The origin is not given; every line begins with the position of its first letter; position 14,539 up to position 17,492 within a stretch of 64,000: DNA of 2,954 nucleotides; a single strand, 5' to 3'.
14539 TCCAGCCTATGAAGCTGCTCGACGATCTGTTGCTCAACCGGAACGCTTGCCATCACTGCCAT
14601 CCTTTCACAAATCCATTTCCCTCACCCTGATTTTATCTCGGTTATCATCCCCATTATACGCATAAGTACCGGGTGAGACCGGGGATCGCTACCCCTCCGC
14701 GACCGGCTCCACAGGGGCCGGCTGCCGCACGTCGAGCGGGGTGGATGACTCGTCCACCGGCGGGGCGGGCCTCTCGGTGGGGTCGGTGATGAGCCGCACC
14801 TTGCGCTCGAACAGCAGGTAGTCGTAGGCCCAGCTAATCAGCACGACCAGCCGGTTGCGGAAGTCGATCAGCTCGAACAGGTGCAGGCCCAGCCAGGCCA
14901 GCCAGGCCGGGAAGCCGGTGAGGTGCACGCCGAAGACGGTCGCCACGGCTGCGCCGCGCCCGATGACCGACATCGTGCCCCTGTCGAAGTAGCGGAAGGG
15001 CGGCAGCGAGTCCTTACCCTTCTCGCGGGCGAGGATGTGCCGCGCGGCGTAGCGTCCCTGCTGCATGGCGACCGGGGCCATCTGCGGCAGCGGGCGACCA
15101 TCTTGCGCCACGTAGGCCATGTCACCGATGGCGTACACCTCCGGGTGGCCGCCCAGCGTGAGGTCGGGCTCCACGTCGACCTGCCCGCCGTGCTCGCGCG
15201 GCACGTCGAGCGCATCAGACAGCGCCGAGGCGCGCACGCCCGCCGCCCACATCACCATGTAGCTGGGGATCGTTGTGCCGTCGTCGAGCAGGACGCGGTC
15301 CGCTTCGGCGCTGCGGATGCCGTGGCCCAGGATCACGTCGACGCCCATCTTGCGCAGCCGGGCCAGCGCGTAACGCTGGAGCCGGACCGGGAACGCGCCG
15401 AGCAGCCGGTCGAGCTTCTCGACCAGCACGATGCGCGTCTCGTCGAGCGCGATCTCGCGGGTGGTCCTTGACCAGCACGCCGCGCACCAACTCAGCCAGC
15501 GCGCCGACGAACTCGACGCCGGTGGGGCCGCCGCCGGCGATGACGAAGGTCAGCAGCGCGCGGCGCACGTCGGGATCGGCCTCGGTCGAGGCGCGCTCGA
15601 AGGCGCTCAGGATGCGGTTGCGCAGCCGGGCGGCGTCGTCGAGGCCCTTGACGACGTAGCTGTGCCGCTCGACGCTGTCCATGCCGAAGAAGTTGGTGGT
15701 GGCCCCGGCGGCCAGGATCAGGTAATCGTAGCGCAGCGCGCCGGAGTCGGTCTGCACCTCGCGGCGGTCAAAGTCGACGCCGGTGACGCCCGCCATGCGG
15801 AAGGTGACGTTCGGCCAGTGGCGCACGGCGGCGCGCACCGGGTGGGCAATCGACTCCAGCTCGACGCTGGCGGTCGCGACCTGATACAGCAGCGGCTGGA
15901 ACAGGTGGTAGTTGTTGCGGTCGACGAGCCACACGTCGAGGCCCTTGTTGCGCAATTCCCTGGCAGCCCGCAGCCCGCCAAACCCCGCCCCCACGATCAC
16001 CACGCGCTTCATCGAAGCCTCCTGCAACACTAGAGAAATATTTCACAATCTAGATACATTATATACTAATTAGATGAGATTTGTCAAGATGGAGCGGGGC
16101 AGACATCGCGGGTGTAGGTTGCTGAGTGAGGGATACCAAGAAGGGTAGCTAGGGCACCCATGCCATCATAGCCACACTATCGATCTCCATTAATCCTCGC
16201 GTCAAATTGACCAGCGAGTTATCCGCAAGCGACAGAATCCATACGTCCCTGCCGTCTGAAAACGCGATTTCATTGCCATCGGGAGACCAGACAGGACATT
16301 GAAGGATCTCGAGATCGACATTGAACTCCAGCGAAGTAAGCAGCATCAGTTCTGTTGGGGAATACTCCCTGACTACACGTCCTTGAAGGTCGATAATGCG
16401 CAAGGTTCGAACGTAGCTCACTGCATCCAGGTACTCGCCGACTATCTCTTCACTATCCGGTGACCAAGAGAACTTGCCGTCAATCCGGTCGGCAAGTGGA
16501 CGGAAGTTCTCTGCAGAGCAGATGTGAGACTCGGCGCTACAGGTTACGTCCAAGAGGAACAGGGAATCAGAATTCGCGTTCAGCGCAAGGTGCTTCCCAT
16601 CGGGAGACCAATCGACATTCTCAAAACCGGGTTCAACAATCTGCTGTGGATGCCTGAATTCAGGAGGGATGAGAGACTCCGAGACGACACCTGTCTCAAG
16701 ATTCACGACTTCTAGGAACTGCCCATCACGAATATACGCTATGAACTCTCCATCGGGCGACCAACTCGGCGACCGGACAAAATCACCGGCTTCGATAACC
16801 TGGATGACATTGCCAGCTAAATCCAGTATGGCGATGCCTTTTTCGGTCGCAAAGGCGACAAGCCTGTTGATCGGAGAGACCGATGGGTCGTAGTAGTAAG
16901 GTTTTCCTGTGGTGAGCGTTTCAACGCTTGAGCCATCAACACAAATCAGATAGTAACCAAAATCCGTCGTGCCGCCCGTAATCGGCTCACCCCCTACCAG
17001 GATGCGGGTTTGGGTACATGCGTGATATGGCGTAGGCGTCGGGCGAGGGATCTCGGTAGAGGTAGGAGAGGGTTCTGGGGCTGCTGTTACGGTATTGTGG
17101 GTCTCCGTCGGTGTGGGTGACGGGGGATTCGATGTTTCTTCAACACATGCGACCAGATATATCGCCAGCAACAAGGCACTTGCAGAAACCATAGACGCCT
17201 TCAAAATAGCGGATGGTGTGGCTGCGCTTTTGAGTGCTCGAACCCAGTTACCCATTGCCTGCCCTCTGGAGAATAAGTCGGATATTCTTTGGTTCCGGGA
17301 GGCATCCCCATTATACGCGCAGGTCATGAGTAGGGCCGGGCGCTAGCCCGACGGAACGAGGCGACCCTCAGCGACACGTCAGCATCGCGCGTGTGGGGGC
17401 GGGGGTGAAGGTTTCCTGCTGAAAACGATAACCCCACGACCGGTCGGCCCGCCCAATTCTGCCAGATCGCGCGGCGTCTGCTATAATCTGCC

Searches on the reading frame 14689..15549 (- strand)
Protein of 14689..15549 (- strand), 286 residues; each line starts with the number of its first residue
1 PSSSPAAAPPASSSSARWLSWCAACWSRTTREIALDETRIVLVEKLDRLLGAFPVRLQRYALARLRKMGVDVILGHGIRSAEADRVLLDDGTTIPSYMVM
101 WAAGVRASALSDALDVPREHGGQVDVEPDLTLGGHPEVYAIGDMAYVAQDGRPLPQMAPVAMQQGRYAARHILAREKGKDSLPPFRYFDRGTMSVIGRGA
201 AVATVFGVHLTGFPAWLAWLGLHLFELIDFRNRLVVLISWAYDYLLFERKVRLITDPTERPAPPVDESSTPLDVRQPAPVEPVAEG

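Call 76: search_protein_families(library=pfam, proteins=[window:14689-15549:-], max_evalue=0.001)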
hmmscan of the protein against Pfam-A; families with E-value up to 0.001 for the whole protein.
window:14689-15549:- (286 aa): 2 families
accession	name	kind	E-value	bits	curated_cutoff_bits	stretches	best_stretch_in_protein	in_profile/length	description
PF07992.20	Pyr_redox_2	-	2e-19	70.5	26.1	1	39-165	167-291/291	Pyridine nucleotide-disulphide oxidoreductase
PF22366.1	NDH2_C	-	0.00061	20.3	27.7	0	190-245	2-58/62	NDH2 C-terminal domain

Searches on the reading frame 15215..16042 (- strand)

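Call 76: search_protein_families(library=pfam, proteins=[window:15215-16042:-], max_evalue=0.001)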
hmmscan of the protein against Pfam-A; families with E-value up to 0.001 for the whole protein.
window:15215-16042:- (275 aa): 8 families
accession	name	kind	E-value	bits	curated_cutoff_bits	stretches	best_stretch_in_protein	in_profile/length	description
PF07992.20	Pyr_redox_2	-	8.7e-27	94.7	26.1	1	13-191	2-171/291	Pyridine nucleotide-disulphide oxidoreductase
PF00070.33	Pyr_redox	-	6.1e-09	36.7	22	1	13-47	1-35/82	Pyridine nucleotide-disulphide oxidoreductase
PF01266.30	DAO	-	3.7e-07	30.4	27.9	1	13-43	1-31/353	FAD dependent oxidoreductase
PF01494.25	FAD_binding_3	-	3.4e-06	27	22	1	13-44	3-34/349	FAD binding domain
PF00890.30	FAD_binding_2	-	2e-05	24.4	20.4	1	14-45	2-33/414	FAD binding domain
PF13450.12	NAD_binding_8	-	2.5e-05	24.9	21.9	1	16-44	1-29/68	NAD(P)-binding Rossmann-like domain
PF13738.12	Pyr_redox_3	-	0.00019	21.3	30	0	15-44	1-31/305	Pyridine nucleotide-disulphide oxidoreductase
PF03486.20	HI0933_like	-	0.00052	20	50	0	13-44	2-33/244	HI0933-like protein Rossmann domain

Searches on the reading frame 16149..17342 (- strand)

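Call 30: search_protein_families(library=pfam, proteins=[window:16149-17342:-], max_evalue=0.01)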
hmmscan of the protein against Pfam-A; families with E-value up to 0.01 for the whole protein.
window:16149-17342:- (397 aa): 7 families
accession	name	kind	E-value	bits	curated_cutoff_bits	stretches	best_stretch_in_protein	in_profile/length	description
PF07676.18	PD40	-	1.4e-12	47.7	20.9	1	191-208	13-30/38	WD40-like Beta Propeller Repeat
PF00930.27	DPPIV_N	-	1.7e-09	37.3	22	1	344-383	42-81/354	Dipeptidyl peptidase IV (DPP IV) N-terminal region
PF25174.1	Beta-prop_THOC3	-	3e-08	33.4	305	0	186-219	213-246/272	THOC3 beta-propeller domain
PF12894.13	ANAPC4_WD40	-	8.7e-05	23.1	22.9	0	156-223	4-75/91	Anaphase-promoting complex subunit 4 WD40 domain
PF24817.1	WD40_WDHD1_1st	-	0.00042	20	109.9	0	180-277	173-262/291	WDHD1 first WD40 domain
PF23389.1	Beta-prop_WDR19_1st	-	0.0038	16.7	27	0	160-209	12-61/325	WDR19 first beta-propeller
PF24807.1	WD40_CDC20-Fz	-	0.0092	15.8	200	0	242-271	56-85/292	CDC20/Fizzy WD40 domain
